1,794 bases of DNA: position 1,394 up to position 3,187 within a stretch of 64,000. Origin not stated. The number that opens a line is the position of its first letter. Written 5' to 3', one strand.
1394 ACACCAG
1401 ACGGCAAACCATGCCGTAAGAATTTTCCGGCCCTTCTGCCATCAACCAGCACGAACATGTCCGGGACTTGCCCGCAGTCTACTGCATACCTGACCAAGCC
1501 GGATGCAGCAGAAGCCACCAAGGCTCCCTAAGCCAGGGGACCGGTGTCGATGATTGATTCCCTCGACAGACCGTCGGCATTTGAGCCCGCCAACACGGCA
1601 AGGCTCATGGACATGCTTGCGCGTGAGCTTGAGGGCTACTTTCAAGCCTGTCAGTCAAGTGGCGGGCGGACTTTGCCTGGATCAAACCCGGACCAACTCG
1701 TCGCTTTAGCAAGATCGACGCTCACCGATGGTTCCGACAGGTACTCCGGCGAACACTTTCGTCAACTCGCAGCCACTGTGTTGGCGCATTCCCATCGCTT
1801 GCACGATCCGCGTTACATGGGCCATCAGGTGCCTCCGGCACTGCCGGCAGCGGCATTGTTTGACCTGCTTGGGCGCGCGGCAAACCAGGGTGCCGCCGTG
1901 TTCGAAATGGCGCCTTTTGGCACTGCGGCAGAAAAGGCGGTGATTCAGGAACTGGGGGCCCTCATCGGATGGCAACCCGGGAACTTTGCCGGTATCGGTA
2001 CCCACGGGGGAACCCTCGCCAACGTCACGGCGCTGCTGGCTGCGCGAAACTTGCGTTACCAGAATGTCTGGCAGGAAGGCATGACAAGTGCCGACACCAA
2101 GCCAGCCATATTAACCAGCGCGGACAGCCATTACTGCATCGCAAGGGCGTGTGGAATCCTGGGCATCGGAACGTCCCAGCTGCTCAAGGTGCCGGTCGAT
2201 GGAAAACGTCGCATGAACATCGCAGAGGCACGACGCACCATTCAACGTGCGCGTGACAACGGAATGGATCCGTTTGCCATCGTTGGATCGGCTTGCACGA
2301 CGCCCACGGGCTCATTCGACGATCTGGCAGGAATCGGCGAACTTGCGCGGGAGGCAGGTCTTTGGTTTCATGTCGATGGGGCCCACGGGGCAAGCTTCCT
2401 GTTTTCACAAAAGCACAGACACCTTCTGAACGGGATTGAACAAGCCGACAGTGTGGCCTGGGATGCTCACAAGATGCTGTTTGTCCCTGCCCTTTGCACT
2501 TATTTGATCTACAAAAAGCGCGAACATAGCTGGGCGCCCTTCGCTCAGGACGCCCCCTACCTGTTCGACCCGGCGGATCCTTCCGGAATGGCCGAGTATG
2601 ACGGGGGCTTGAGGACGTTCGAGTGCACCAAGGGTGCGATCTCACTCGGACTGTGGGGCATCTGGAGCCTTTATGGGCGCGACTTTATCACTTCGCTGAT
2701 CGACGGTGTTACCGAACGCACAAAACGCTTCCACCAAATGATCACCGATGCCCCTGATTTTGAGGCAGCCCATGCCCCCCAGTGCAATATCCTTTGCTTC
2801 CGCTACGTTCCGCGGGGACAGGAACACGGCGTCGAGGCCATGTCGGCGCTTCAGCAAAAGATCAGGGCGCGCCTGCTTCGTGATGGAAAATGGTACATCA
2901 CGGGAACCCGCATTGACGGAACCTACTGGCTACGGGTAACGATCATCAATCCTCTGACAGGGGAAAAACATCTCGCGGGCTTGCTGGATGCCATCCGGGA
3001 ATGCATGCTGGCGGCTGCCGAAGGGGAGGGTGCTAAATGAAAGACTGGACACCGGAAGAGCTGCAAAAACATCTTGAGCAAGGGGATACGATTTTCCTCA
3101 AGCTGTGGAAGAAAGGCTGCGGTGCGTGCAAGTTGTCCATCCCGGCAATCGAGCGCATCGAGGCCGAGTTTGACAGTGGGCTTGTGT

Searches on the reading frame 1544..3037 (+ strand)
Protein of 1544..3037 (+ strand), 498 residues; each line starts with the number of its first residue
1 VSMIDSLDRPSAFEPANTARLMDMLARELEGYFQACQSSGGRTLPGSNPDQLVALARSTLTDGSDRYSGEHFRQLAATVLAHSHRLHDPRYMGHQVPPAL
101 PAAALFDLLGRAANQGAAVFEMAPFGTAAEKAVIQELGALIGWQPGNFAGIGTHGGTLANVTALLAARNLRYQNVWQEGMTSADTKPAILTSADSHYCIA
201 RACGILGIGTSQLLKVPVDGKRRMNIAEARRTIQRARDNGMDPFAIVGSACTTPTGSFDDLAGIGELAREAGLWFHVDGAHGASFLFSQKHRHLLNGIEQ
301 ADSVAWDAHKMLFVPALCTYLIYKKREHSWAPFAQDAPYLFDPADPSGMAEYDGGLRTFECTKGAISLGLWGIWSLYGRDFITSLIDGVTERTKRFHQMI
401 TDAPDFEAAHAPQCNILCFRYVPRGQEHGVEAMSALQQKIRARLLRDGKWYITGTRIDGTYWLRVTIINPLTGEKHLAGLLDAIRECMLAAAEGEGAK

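Call 14: search_protein_families(library=pfam, proteins=[window:1544-3037:+], max_evalue=0.001)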
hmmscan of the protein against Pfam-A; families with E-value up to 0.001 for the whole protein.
window:1544-3037:+ (498 aa): 2 families
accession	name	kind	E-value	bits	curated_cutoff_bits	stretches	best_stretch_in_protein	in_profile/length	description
PF00282.25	Pyridoxal_deC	-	1.1e-53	182.8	27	1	102-421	52-374/375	Pyridoxal-dependent decarboxylase conserved domain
PF01212.27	Beta_elim_lyase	-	0.0003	20.6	27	1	149-315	49-204/288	Beta-eliminating lyase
